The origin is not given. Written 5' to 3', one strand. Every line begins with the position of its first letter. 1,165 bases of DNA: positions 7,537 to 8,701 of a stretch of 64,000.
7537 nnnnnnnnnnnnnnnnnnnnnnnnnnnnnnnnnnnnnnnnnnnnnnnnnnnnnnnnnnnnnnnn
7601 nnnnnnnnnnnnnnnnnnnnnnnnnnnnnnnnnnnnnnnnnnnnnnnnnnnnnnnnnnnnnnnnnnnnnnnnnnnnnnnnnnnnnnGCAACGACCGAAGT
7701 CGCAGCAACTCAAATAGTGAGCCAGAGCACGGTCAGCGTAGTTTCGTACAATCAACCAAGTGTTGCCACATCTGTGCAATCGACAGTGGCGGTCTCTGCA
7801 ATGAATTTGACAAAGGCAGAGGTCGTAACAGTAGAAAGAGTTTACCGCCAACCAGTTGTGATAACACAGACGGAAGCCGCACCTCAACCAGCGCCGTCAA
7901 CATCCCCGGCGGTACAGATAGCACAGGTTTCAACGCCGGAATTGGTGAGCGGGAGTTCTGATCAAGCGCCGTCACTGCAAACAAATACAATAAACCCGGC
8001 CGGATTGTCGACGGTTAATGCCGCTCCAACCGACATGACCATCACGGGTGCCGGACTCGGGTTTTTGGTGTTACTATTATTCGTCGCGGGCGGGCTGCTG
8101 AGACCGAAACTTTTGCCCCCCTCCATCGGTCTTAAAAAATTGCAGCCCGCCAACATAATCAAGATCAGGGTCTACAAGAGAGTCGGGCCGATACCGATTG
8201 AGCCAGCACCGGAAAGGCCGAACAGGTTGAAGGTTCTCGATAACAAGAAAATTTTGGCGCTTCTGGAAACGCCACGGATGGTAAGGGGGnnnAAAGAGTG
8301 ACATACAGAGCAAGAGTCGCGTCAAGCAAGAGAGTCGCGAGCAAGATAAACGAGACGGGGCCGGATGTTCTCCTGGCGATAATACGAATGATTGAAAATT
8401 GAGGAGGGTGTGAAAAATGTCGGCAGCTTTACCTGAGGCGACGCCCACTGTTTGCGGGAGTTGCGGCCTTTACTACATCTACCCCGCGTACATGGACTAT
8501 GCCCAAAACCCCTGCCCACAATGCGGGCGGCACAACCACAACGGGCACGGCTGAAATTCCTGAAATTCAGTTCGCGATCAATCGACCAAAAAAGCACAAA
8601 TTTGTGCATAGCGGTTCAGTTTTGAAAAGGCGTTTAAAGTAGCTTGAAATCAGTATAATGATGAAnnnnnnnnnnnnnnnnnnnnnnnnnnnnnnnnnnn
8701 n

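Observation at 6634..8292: Acidic-repeat surface protein gene with an inverted tandem-repeat block and perfect 66-bp direct repeats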

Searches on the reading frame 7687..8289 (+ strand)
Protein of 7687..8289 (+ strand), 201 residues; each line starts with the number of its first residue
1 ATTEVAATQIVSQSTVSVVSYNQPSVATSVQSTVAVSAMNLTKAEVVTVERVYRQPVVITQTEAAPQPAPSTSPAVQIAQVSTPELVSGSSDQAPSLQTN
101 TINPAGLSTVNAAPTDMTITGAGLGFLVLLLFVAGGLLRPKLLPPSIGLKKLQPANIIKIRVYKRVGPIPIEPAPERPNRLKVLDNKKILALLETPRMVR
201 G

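Call 10: find_homologous_proteins(query=window:7687-8289:+, max_evalue=0.01)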
Query window:7687-8289:+: 701 candidates shared short words with the query, none scored E <= 0.01.

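Call 32: search_protein_representatives(protein=window:7687-8289:+)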
Query: 201 residues. Proteins with E-value up to 0.001 (for the whole library): 0; up to 1e-10: 0; up to 1e-30: 0. The best 0 are listed.

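Call 44: search_protein_families(library=ncbifam, proteins=[window:7687-8289:+], max_evalue=1)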
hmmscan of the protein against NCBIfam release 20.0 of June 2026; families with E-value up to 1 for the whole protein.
window:7687-8289:+ (201 aa): 0 families

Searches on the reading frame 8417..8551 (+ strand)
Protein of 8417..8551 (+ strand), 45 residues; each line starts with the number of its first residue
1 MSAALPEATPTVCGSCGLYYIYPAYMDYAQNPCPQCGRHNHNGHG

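Call 9: search_protein_families(library=pfam, proteins=[window:8417-8551:+], max_evalue=0.01)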
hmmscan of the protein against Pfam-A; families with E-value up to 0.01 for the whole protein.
window:8417-8551:+ (45 aa): 0 families

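Call 44: search_protein_families(library=ncbifam, proteins=[window:8417-8551:+], max_evalue=1)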
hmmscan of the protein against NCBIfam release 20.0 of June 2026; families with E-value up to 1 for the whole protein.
window:8417-8551:+ (45 aa): 6 families
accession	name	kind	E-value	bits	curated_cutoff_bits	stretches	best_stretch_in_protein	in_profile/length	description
NF011481.0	PRK14890.1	equivalog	0.0094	15.9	61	1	7-39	6-36/61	putative Zn-ribbon RNA-binding protein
NF041911.1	HVO_0649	equivalog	0.016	15.1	70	1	25-43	17-35/65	HVO_0649 family zinc finger protein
NF041909.1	HVO_2753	equivalog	0.016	15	80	1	10-39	9-35/59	HVO_2753 family zinc finger protein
TIGR04165.1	methano_modCys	hypoth_equivalog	0.03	14.6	60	1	30-39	7-16/50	TIGR04165 family Cys-rich peptide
NF047912.1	ECs_2282_CxxC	subfamily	0.095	12.6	37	0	33-39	30-36/60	ECs_2282 family putative zinc-binding protein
TIGR02487.1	NrdD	equivalog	0.14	10.7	326.35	1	11-40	528-550/581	anaerobic ribonucleoside-triphosphate reductase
